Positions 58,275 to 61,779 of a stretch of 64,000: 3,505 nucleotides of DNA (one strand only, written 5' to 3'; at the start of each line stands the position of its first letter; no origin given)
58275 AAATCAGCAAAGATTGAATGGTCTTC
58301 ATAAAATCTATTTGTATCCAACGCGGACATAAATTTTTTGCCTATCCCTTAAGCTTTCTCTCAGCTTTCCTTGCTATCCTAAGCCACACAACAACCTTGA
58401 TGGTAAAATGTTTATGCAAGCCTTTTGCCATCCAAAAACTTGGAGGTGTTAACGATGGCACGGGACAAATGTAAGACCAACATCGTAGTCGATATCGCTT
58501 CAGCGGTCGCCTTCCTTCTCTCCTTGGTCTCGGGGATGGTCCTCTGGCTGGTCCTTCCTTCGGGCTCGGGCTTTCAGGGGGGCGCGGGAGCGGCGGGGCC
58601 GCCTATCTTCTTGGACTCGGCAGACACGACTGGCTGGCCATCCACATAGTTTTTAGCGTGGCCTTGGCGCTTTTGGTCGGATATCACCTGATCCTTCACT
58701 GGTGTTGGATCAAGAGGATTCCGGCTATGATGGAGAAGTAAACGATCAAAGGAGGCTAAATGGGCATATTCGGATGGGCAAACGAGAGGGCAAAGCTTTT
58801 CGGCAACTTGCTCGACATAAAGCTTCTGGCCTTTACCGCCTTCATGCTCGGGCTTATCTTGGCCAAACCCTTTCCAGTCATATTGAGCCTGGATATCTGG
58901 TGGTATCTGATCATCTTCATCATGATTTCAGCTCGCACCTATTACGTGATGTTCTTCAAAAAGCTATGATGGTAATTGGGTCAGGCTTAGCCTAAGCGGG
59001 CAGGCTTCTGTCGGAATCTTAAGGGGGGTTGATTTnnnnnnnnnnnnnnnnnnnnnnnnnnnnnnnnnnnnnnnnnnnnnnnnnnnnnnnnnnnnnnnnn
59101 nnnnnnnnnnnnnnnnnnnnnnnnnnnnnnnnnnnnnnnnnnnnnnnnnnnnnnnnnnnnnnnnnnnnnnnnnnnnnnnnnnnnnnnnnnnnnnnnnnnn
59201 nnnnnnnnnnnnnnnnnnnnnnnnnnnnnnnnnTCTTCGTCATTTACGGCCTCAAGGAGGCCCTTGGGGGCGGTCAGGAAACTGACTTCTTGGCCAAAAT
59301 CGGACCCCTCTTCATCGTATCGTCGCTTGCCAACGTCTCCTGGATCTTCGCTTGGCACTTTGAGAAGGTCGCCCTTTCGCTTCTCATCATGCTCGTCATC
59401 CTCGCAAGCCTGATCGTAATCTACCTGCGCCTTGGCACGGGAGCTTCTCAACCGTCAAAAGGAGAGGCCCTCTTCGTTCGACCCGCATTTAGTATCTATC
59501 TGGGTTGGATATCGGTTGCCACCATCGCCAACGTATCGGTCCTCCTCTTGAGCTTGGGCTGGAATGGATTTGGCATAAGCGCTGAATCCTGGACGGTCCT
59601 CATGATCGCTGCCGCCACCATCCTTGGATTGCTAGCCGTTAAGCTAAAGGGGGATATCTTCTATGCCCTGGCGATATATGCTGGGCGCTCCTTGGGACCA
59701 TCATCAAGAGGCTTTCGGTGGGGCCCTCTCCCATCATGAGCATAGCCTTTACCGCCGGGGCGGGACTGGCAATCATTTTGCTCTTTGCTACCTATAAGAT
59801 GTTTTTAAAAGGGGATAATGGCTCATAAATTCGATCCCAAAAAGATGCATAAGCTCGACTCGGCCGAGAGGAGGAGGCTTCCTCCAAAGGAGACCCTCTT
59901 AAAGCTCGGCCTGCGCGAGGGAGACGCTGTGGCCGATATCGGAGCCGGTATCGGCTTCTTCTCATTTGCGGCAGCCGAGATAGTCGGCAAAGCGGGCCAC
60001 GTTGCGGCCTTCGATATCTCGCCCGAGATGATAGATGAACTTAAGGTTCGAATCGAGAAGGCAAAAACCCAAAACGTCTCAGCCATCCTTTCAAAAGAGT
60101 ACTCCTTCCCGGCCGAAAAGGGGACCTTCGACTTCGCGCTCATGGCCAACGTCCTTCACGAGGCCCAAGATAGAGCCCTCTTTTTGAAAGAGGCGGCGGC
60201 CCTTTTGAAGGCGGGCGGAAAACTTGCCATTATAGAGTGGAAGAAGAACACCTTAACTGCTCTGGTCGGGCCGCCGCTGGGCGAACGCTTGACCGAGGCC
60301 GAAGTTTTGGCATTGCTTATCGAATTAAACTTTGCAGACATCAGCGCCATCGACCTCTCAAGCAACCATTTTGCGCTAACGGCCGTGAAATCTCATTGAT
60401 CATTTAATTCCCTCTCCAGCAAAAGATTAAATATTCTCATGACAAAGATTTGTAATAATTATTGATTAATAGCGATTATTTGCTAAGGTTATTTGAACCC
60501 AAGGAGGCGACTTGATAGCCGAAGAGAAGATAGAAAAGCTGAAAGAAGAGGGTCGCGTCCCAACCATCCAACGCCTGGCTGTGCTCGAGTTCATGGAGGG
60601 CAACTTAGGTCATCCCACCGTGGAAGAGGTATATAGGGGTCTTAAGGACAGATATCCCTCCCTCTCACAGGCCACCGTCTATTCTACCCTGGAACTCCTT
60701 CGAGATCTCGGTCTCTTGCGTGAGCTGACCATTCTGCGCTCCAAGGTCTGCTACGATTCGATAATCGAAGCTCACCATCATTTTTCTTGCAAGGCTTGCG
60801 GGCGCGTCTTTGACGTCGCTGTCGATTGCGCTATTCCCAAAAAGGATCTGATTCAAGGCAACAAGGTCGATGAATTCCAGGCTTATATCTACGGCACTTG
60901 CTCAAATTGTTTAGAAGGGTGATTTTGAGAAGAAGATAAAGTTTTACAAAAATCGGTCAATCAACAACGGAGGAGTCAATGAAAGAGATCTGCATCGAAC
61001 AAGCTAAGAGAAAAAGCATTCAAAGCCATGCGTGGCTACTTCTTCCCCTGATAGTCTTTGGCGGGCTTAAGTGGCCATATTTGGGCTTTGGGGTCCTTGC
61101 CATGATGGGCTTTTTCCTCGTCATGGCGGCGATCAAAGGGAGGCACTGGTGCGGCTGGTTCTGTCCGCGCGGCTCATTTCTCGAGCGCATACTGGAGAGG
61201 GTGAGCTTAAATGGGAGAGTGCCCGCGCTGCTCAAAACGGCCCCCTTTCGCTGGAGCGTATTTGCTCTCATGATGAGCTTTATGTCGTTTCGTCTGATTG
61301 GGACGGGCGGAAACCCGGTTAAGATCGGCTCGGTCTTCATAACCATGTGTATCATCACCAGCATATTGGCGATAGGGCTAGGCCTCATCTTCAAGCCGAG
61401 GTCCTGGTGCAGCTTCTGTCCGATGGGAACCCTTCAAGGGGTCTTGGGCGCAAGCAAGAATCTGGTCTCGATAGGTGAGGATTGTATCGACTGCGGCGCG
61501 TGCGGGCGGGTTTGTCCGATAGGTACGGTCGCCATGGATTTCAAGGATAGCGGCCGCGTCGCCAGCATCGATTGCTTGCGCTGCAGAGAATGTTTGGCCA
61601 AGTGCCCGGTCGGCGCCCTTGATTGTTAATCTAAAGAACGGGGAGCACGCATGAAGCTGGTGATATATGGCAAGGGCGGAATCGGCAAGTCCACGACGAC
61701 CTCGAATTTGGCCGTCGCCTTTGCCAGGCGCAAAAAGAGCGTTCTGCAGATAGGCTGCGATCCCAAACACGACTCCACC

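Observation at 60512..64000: DPOR-type (BchL/BchN/BchB-like) nitrogenase-like reductase cluster with a Fur regulator and a NapH-like membrane ferredoxin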

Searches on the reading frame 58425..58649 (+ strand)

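Call 16: search_protein_families(library=pfam, proteins=[window:58425-58649:+], max_evalue=0.01)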
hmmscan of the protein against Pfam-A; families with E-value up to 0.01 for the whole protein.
window:58425-58649:+ (74 aa): 2 families
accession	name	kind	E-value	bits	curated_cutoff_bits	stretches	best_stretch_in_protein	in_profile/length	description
PF10966.13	DUF2768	-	0.0012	19.7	23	1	9-47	19-57/58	Protein of unknown function (DUF2768)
PF14358.11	DUF4405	-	0.0014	19.5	26.7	1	21-49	1-30/66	Domain of unknown function (DUF4405)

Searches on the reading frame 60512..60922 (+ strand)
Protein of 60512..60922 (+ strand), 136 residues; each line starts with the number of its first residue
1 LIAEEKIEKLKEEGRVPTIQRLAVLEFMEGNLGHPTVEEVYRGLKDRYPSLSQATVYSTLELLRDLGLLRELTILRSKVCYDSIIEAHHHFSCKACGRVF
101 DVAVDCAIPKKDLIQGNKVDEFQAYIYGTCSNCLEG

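Call 4: search_protein_families(library=pfam, proteins=[window:60512-60922:+], max_evalue=0.01)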
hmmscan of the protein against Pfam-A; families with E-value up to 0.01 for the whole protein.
window:60512-60922:+ (136 aa): 1 family
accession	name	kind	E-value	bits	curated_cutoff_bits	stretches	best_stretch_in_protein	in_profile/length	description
PF01475.25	FUR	-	1.9e-21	76.9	23.1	1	18-105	7-96/121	Ferric uptake regulator family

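Call 5: search_protein_families(library=ncbifam, proteins=[window:60512-60922:+], max_evalue=0.01)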
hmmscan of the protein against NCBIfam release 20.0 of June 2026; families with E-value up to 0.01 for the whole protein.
window:60512-60922:+ (136 aa): 10 families
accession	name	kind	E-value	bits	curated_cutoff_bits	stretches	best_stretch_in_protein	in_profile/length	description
NF052545.1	TransRegPerRClab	equivalog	1e-24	87.1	180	1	8-134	6-135/138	transcriptional regulator PerR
NF047461.1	FUR_perox_PerRB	exception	4.1e-16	59.2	250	1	5-123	16-135/143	peroxide-responsive transcriptional repressor PerRB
NF045678.1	TransRegIrrA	equivalog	1.2e-15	57.7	150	1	6-105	9-109/138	iron response transcriptional regulator IrrA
NF045677.1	FeRespRegIrr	equivalog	3.7e-15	56.1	170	1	8-104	2-99/127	Fur family transcriptional regulator Irr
NF047406.1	TransRegPerRTherm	equivalog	7.7e-15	55.3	200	1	18-113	7-105/130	manganese-dependent transcriptional regulator PerR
NF047462.1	FUR_perox_PerRA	exception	1.8e-13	51.2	200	1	9-111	11-113/142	peroxide-responsive transcriptional repressor PerRA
NF051892.1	TransRegFurBacil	equivalog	5.4e-13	49.3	220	1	8-134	10-144/149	ferric iron uptake transcriptional regulator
NF006999.0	PRK09462.1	equivalog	1.4e-10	41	146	1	7-132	5-135/148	ferric iron uptake transcriptional regulator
NF051891.1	TransRegFurHelico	equivalog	3.2e-06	27.1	200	1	9-111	17-119/148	ferric iron uptake transcriptional regulator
NF008646.0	PRK11639.1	equivalog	0.0011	18.7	167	1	18-102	25-112/171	zinc uptake transcriptional repressor Zur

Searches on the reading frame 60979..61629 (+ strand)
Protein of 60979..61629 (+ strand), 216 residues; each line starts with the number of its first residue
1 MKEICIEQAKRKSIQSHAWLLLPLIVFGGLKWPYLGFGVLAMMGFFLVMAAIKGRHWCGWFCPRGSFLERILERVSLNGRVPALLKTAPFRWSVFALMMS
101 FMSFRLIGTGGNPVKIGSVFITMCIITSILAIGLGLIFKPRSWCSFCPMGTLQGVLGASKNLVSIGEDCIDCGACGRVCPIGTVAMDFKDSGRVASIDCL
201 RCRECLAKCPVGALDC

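Call 4: search_protein_families(library=pfam, proteins=[window:60979-61629:+], max_evalue=0.01)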
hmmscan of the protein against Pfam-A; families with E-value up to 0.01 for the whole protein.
window:60979-61629:+ (216 aa): 8 families
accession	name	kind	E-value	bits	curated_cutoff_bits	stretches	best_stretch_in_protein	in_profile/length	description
PF12801.12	Fer4_5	-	3.5e-13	49.7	22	2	36-69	2-35/48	4Fe-4S binding domain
PF13187.11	Fer4_9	-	7.2e-09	36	27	2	168-213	1-51/52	4Fe-4S dicluster domain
PF13237.11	Fer4_10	-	1.4e-07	31.8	25.5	2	165-210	5-53/53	4Fe-4S dicluster domain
PF12838.12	Fer4_7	-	2.6e-07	31.4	27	1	169-213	2-52/52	4Fe-4S dicluster domain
PF14697.11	Fer4_21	-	1.1e-06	29.1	35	2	167-213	6-56/59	4Fe-4S dicluster domain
PF00037.32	Fer4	-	2.6e-05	24.3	21.1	1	167-182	6-21/24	4Fe-4S binding domain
PF13183.11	Fer4_8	-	0.00039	21.4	27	0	167-185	3-21/68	4Fe-4S dicluster domain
PF12837.12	Fer4_6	-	0.0036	17.6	25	0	199-214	9-24/24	4Fe-4S binding domain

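Call 5: search_protein_families(library=ncbifam, proteins=[window:60979-61629:+], max_evalue=0.01)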
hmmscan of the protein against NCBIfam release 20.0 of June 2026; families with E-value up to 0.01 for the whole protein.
window:60979-61629:+ (216 aa): 28 families (the best 25 are shown)
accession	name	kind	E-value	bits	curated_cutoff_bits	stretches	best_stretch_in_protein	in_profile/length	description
TIGR02163.1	napH_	subfamily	2.4e-17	63.3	213.05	1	39-214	66-251/255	NapH/MauN family ferredoxin-type protein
NF007013.0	PRK09477.1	equivalog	1.9e-11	43.6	234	1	47-213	94-273/286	quinol dehydrogenase ferredoxin subunit NapH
NF043039.1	HgcAB_like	equivalog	2e-08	34.2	285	1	85-214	217-349/350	HgcAB-like fusion protein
NF058577.1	FdxA_fam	equivalog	2.5e-08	34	65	2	164-213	4-52/52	4Fe-4S ferredoxin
NF038196.1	ferrodoxin_EFR1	subfamily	2e-07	31.3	75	1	161-214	178-229/242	EFR1 family ferrodoxin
NF010367.0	PRK13795.1-2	equivalog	2e-06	26.6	456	1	159-211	528-581/584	hypothetical protein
TIGR04395.1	cutC_activ_rSAM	equivalog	9.4e-06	25.1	360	1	166-215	53-104/309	choline TMA-lyase-activating enzyme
NF040864.1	HgcB_ferredoxin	equivalog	2.1e-05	24.3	99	1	166-215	13-62/93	mercury methylation ferredoxin HgcB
TIGR02494.1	PFLE_PFLC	subfamily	0.0001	21.7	174.35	1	160-215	41-98/293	glycyl-radical enzyme activating protein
NF040770.1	hetero_SS_HdrA2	exception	0.00011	20.5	1100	1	166-215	576-624/777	CoB-CoM heterodisulfide reductase HdrA2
TIGR02745.1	ccoG_rdxA_fixG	equivalog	0.00014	21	316.7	1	39-68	57-87/435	cytochrome c oxidase accessory protein CcoG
NF045874.1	Vhu_polyferre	exception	0.00014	20.7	600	1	160-214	258-309/381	F420-non-reducing hydrogenase associated-polyferredoxin VhuB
NF010369.0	PRK13795.1-4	equivalog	0.00014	20.2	1086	1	161-211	570-621/633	hypothetical protein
NF004541.0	PRK05888.2-2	equivalog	0.00052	19.9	217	1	130-214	24-111/168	NADH-quinone oxidoreductase subunit NuoI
TIGR03224.1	benzo_boxA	equivalog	0.00053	19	459.2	1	167-215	10-57/411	benzoyl-CoA 2,3-epoxidase subunit BoxA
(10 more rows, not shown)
